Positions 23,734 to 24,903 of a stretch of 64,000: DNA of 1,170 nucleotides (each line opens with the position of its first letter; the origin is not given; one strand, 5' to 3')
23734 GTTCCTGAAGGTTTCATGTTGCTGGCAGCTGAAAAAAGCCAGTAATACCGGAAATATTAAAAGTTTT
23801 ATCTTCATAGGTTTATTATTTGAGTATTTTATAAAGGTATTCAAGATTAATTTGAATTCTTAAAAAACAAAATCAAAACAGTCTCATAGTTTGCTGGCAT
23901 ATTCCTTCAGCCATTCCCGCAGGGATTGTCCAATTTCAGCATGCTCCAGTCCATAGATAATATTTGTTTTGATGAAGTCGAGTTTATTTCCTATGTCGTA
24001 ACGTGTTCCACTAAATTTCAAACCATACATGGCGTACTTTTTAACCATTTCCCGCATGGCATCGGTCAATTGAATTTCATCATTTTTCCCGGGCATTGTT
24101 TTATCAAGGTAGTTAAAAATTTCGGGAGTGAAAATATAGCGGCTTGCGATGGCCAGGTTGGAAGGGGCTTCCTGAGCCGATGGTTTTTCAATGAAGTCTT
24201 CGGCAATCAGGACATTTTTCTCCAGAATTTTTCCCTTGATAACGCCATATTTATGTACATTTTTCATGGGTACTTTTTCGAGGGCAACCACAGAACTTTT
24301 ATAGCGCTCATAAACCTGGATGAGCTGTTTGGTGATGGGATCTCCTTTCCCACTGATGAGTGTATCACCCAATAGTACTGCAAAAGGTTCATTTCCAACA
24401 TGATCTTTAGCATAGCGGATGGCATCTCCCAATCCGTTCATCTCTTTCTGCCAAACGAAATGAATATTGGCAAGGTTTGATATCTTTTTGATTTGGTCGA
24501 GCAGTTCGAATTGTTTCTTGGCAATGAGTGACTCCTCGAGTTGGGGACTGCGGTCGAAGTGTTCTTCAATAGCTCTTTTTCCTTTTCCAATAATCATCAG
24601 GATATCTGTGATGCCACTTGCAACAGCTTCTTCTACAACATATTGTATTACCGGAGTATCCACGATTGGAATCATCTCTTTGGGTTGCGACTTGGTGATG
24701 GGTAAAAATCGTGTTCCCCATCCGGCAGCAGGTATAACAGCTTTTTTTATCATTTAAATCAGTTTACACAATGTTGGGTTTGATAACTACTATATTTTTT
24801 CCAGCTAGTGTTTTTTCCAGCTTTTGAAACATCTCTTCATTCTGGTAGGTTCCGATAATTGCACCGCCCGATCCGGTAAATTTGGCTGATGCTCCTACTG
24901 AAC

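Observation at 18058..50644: A ~160-bp MITE-like element family: 11-bp perfect terminal inverted repeats, 3-bp T(A/T)A target-site duplications, five full copies plus one end remnant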

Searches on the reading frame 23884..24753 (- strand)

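Call 23: search_protein_families(library=pfam, proteins=[window:23884-24753:-])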
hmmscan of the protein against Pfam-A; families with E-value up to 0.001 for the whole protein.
window:23884-24753:- (289 aa): 2 families
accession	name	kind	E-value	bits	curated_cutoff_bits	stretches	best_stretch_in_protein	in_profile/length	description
PF00483.29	NTP_transferase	-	1.3e-33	117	21.2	1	4-264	1-239/245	Nucleotidyl transferase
PF12804.13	NTP_transf_3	-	7.2e-05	23.4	27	1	5-133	1-98/160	MobA-like NTP transferase domain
